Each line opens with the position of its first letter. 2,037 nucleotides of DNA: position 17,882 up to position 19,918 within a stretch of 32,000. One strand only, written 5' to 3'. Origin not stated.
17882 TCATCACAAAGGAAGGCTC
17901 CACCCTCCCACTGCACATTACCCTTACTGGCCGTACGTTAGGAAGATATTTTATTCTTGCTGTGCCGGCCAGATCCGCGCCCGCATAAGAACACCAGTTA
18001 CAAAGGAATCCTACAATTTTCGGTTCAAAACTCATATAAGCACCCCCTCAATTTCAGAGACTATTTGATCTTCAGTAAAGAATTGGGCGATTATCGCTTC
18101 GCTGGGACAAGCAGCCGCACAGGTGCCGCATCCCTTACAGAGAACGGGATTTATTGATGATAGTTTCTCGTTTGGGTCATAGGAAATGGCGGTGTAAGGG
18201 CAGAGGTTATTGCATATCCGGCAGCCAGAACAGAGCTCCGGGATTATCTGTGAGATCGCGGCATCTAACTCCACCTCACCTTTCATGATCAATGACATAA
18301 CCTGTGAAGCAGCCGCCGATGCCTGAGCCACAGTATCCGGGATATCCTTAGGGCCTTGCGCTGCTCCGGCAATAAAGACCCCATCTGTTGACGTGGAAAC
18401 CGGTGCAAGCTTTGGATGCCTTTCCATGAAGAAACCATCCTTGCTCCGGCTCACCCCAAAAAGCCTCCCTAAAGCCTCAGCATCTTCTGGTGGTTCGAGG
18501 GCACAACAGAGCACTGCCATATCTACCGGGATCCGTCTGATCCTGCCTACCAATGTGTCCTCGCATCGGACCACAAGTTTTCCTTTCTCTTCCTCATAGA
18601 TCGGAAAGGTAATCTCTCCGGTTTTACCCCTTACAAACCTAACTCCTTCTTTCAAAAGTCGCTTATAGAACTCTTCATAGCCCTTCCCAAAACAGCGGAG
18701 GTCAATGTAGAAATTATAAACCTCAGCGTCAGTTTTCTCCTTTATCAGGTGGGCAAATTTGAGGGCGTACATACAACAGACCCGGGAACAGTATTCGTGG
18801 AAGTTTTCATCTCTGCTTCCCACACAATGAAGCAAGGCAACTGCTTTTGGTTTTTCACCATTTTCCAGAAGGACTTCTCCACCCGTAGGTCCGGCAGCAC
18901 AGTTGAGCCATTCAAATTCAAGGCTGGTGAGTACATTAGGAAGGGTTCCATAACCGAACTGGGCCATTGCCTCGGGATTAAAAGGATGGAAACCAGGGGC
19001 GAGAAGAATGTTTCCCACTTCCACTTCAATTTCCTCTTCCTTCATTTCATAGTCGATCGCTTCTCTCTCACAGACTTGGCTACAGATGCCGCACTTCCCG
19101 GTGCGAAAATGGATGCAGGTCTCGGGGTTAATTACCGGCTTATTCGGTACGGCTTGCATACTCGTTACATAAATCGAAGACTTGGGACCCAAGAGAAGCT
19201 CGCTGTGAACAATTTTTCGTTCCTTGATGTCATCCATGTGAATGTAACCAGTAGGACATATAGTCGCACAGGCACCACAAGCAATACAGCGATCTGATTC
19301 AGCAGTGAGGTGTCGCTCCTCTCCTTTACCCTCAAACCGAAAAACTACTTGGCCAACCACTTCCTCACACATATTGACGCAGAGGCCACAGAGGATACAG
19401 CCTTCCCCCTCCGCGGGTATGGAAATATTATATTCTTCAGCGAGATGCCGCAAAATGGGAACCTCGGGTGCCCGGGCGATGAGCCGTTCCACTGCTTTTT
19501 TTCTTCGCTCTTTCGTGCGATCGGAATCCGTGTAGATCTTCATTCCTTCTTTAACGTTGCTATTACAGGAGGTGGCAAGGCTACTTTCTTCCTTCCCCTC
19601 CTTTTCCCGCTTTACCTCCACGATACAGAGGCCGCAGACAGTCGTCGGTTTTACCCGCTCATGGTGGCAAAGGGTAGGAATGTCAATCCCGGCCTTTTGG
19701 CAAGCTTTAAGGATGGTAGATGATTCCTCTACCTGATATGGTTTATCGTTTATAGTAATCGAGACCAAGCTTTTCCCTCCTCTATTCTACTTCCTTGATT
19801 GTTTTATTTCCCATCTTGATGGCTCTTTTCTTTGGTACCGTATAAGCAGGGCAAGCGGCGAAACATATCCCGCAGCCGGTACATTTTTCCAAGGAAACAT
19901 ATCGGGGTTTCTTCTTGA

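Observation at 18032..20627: HdrA split inside its inserted ferredoxin domain, with an extra 2Fe-2S plus 2x[4Fe-4S] module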

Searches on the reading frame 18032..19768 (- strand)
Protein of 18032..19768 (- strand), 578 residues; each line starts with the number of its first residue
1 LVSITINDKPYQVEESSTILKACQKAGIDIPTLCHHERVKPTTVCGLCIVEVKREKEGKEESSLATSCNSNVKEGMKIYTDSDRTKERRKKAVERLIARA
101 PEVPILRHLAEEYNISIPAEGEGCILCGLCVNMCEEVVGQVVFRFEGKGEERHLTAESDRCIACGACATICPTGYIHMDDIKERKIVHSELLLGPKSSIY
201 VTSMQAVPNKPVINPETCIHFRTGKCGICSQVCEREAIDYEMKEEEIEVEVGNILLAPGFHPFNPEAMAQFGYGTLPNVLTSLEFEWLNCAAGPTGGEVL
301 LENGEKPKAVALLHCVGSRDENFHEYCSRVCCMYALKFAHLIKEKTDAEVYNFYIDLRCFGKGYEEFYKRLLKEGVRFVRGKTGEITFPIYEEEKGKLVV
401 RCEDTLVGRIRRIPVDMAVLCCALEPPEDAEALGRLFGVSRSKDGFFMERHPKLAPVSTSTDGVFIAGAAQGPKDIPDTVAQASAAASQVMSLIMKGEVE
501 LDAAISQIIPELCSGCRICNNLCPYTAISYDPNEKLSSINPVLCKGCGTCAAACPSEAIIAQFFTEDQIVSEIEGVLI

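Call 6: search_protein_families(library=pfam, proteins=[window:18032-19768:-], max_evalue=0.01)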
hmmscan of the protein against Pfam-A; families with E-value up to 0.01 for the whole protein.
window:18032-19768:- (578 aa): 14 families
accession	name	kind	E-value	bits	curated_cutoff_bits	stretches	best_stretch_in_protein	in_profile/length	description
PF13510.11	Fer2_4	-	1.9e-16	60.3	22.8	1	1-82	3-81/82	2Fe-2S iron-sulfur cluster binding domain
PF12838.12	Fer4_7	-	3.8e-16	59.7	27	2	124-174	2-51/52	4Fe-4S dicluster domain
PF00037.32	Fer4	-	2.2e-15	56.2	21.1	3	539-559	3-23/24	4Fe-4S binding domain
PF13237.11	Fer4_10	-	6.4e-13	48.9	25.5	3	508-555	4-53/53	4Fe-4S dicluster domain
PF14697.11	Fer4_21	-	1.8e-12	47.6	35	2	122-178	6-59/59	4Fe-4S dicluster domain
PF13187.11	Fer4_9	-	2e-12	47.4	27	2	513-559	2-52/52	4Fe-4S dicluster domain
PF13484.11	Fer4_16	-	2e-11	44.9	30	2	160-234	1-64/66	4Fe-4S double cluster binding domain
PF12837.12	Fer4_6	-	1.8e-10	40.7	25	2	539-559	4-24/24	4Fe-4S binding domain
PF12797.12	Fer4_2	-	1.2e-08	34.7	24.5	1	156-173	5-22/22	4Fe-4S binding domain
PF13183.11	Fer4_8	-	2.1e-08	35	27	1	122-174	3-67/68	4Fe-4S dicluster domain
PF25160.1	LdpA_Fe-S-bd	-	2e-07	31.1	27.6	2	517-561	7-45/49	LdpA Fe-S cluster-binding domain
PF13534.11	Fer4_17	-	0.00026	21.9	22.2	0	124-174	2-59/61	4Fe-4S dicluster domain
PF12800.12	Fer4_4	-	0.005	17.6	24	1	159-174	2-17/17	4Fe-4S binding domain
PF13370.11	Fer4_13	-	0.0064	17.6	24.5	0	159-181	4-26/58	4Fe-4S single cluster domain of Ferredoxin I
